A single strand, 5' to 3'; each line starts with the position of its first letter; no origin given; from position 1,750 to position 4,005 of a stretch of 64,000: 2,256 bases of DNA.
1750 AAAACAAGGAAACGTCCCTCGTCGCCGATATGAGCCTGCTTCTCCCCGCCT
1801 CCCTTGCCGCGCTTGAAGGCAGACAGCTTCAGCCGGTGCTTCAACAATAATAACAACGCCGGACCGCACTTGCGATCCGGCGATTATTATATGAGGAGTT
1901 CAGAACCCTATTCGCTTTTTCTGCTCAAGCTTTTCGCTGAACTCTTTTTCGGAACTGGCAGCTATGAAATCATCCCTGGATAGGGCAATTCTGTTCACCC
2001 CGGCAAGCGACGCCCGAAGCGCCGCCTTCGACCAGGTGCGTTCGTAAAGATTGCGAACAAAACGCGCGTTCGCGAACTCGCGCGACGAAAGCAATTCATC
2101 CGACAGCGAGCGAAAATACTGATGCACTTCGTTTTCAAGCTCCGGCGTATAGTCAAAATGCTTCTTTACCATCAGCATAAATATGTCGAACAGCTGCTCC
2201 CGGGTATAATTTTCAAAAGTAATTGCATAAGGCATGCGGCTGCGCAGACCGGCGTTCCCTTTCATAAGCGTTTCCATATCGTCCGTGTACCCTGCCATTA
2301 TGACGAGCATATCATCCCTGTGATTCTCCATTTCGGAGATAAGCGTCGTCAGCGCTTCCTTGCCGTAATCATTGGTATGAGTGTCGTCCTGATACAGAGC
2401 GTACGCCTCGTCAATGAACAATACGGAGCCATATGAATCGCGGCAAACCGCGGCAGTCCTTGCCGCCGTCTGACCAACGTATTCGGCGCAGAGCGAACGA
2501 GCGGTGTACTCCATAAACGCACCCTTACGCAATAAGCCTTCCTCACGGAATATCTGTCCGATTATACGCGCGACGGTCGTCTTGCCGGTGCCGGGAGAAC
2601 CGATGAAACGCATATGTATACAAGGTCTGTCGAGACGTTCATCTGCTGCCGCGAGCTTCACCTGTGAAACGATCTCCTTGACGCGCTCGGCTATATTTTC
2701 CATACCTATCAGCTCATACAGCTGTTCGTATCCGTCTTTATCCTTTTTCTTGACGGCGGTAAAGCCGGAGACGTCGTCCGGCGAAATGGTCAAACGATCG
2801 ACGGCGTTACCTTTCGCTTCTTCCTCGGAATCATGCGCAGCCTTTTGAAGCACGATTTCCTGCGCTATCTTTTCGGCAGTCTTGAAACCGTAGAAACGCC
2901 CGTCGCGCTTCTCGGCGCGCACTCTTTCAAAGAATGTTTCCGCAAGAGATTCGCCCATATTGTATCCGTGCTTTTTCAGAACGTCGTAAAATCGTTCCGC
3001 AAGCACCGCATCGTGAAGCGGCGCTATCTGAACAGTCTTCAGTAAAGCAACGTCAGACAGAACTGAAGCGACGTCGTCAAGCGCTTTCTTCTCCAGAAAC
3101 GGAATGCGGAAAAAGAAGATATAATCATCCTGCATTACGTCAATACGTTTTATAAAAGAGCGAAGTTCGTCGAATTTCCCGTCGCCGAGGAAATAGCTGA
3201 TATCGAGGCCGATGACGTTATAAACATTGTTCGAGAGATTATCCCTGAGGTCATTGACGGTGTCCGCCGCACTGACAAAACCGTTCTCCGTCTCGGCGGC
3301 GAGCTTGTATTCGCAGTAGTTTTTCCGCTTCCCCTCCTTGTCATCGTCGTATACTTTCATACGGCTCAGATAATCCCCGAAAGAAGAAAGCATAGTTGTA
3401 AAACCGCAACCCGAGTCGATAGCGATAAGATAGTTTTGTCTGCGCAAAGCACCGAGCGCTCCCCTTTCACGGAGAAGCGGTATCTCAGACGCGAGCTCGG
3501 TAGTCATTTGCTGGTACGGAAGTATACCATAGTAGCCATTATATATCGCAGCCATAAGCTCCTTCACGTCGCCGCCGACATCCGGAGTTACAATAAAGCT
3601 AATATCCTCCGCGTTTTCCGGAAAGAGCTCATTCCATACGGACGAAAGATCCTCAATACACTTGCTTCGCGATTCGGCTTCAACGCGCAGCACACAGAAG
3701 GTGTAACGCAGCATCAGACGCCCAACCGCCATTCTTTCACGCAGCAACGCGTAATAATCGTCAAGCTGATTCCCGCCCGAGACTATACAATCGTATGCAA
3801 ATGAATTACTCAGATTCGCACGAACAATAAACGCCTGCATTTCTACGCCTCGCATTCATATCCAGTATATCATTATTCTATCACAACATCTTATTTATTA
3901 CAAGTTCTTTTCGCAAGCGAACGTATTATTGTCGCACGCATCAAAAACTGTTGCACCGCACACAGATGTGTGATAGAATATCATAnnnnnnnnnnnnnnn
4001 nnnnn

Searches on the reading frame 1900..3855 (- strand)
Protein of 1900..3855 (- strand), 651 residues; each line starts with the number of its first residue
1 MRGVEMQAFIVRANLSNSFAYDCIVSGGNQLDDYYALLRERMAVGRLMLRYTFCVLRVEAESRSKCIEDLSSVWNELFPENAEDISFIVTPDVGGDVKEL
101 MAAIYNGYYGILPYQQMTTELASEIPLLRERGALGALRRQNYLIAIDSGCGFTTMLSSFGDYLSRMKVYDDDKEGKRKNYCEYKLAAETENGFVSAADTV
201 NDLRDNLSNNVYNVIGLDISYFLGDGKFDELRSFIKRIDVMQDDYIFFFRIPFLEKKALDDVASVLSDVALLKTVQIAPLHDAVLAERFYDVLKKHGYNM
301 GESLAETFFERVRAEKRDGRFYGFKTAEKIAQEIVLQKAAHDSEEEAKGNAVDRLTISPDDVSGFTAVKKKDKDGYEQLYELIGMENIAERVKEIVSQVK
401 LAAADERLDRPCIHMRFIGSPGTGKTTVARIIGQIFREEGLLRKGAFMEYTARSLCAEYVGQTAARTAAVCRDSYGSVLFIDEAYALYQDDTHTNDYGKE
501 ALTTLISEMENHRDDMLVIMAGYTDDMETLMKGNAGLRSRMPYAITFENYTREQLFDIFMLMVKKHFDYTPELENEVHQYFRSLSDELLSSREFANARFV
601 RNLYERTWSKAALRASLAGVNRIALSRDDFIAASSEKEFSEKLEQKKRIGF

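Call 10: search_protein_families(library=pfam, proteins=[window:1900-3855:-], max_evalue=0.001)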
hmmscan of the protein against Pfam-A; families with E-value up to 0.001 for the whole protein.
window:1900-3855:- (651 aa): 3 families
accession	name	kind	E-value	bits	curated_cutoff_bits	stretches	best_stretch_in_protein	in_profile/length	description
PF00004.35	AAA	-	2.2e-16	60.9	21.2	1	417-545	3-127/131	ATPase family associated with various cellular activities (AAA)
PF17866.7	AAA_lid_6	-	1.3e-06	28.8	24.3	1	571-617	1-43/60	AAA lid domain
PF05496.18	RuvB_N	-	0.00013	22.2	27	1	379-438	6-59/159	Holliday junction DNA helicase RuvB P-loop domain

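Call 87: find_encoding_contigs(protein=window:1900-3855:-, flank=10000, max_places=2)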
Protein window:1900-3855:- (651 aa): no gene with exactly this product is on record in the collection.
